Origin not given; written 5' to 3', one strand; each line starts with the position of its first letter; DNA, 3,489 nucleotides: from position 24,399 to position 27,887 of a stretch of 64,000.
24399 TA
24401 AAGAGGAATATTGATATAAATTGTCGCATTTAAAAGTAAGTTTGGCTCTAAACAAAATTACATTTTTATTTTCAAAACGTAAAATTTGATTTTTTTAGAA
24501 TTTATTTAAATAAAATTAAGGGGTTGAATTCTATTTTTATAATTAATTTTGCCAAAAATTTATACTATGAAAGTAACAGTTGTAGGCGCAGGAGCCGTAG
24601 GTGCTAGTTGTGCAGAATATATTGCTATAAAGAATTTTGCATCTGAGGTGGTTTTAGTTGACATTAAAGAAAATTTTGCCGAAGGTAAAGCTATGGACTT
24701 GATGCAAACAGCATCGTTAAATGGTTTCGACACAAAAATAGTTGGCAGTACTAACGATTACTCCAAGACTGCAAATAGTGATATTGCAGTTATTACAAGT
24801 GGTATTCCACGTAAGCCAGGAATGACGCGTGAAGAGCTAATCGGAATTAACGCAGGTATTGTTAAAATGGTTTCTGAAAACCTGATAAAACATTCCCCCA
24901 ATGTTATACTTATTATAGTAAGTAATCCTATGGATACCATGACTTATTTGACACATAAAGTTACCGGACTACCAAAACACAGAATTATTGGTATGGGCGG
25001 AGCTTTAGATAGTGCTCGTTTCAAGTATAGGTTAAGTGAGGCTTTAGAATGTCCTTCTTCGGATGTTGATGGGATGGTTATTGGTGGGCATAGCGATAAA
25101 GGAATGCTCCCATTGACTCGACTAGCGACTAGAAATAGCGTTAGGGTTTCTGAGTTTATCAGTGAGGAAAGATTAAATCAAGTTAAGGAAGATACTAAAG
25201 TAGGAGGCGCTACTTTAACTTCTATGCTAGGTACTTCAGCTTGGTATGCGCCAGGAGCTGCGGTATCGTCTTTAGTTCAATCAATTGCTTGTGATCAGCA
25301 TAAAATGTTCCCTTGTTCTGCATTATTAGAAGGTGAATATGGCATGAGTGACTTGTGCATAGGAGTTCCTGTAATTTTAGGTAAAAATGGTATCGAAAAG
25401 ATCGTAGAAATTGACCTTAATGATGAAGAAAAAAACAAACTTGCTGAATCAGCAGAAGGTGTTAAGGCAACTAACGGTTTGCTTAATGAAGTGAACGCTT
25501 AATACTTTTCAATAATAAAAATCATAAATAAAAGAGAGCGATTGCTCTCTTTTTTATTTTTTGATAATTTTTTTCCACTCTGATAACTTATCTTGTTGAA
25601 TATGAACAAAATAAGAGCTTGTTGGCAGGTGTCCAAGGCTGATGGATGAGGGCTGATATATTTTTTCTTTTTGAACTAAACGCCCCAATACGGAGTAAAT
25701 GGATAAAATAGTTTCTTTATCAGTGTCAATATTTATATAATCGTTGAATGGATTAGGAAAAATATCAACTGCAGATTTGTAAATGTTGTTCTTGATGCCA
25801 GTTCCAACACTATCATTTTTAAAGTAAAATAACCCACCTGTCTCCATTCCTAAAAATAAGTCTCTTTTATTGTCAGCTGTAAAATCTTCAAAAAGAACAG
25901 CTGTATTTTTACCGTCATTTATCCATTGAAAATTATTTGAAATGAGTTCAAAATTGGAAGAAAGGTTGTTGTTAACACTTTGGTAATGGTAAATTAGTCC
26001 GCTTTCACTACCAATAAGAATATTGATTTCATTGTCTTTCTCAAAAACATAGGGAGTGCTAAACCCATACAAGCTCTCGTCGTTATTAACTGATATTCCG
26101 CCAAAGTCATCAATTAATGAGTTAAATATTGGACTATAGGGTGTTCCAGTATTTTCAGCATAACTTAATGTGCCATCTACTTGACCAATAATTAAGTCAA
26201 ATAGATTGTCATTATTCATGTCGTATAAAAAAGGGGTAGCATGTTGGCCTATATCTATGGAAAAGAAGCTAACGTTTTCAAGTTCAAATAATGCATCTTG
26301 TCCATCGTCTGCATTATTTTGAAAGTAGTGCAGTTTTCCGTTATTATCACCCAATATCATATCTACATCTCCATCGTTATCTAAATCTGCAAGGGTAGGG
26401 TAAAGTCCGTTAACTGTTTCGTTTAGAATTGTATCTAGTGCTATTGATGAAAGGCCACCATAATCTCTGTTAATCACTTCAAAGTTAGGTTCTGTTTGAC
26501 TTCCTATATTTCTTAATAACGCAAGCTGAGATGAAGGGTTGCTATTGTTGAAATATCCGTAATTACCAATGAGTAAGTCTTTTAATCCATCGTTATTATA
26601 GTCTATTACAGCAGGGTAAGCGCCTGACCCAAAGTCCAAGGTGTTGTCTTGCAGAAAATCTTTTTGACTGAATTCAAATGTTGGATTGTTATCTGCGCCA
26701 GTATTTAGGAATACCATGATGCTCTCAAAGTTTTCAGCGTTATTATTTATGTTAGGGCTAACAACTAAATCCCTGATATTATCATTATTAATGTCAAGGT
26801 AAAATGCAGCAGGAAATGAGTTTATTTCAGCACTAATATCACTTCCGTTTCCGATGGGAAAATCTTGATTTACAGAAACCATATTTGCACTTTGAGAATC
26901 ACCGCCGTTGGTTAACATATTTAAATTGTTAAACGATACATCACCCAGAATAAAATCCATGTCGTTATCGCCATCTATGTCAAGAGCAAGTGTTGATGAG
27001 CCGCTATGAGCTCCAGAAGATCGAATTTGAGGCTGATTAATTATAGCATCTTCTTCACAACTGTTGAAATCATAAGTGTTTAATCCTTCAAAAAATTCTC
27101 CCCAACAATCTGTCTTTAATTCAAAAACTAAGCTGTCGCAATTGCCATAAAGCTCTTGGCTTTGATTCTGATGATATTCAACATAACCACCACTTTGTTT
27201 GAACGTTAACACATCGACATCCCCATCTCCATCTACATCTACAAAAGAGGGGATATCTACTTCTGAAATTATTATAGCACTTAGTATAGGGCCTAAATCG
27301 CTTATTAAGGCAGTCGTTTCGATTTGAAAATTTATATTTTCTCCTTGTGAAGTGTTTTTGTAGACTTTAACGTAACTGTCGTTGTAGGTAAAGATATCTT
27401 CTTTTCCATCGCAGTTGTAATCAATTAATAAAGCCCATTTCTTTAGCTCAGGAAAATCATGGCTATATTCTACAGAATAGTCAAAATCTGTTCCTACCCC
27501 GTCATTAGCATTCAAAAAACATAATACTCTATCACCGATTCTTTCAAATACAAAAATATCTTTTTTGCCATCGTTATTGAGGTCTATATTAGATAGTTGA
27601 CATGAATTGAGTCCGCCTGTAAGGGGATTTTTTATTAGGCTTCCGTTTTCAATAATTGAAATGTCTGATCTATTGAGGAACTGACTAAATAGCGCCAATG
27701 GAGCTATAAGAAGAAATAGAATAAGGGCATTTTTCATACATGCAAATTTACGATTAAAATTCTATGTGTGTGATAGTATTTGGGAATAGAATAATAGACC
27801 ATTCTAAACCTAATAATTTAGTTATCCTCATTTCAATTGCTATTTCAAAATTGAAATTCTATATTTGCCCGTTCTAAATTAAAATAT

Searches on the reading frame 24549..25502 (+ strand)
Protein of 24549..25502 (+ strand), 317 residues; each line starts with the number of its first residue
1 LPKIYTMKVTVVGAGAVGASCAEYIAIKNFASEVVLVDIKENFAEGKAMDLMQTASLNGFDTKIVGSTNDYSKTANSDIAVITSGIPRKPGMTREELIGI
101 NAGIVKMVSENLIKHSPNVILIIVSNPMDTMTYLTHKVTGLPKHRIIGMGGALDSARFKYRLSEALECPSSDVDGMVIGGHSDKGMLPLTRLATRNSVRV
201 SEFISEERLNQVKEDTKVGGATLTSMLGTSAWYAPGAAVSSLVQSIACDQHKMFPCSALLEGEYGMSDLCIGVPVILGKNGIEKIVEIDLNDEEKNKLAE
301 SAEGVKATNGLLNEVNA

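Call 49: search_protein_families(library=pfam, proteins=[window:24549-25502:+], max_evalue=0.001)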
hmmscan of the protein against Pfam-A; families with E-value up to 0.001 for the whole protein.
window:24549-25502:+ (317 aa): 3 families
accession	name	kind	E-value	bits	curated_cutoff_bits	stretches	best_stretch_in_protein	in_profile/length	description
PF00056.29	Ldh_1_N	-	3.2e-43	147.6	27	1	7-148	1-141/141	lactate/malate dehydrogenase, NAD binding domain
PF02866.23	Ldh_1_C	-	2.5e-21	76.9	22.6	1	153-307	3-165/174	lactate/malate dehydrogenase, alpha/beta C-terminal domain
PF02737.24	3HCDH_N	-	0.00022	21.6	22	1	8-53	1-44/180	3-hydroxyacyl-CoA dehydrogenase, NAD binding domain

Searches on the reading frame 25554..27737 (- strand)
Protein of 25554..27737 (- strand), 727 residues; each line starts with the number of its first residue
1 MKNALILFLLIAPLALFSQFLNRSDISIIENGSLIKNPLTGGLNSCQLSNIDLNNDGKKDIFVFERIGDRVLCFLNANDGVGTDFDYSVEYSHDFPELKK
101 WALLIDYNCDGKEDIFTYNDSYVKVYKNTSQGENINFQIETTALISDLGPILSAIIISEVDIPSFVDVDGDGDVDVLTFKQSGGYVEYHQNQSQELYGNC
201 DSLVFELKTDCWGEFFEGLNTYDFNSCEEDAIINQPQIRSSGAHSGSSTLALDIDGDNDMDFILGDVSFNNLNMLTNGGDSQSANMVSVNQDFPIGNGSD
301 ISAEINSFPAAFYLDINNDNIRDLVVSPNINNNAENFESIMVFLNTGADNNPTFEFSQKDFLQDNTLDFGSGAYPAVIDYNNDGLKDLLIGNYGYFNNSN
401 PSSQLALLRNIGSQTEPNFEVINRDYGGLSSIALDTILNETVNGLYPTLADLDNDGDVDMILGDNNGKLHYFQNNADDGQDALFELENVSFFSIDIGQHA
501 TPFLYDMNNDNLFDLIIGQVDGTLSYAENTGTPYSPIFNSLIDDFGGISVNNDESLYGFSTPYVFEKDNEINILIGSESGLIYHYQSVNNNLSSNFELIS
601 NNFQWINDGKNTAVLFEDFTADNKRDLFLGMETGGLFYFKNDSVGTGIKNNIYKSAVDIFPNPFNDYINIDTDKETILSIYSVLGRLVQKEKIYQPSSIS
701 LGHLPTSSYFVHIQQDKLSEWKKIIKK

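Call 5: search_protein_families(library=ncbifam, proteins=[window:25554-27737:-], max_evalue=0.01)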
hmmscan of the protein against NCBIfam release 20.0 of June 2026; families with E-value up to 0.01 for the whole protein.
window:25554-27737:- (727 aa): 1 family
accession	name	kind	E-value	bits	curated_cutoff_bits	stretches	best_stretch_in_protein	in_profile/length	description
TIGR04183.1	Por_Secre_tail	domain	7.3e-10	38.7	23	1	659-727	1-72/72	T9SS type A sorting domain-containing protein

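Call 6: search_protein_families(library=pfam, proteins=[window:25554-27737:-], max_evalue=0.01)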
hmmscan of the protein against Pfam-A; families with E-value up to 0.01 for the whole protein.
window:25554-27737:- (727 aa): 3 families
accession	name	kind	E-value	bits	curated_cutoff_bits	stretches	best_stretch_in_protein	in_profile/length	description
PF13517.12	FG-GAP_3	-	8.8e-24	84.3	26.9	3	106-177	1-60/61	FG-GAP-like repeat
PF01839.29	FG-GAP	-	2.8e-12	46.7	22.1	1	376-399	6-28/37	FG-GAP repeat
PF18962.6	Por_Secre_tail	-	4.5e-12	46.5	27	1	659-725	1-74/75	Secretion system C-terminal sorting domain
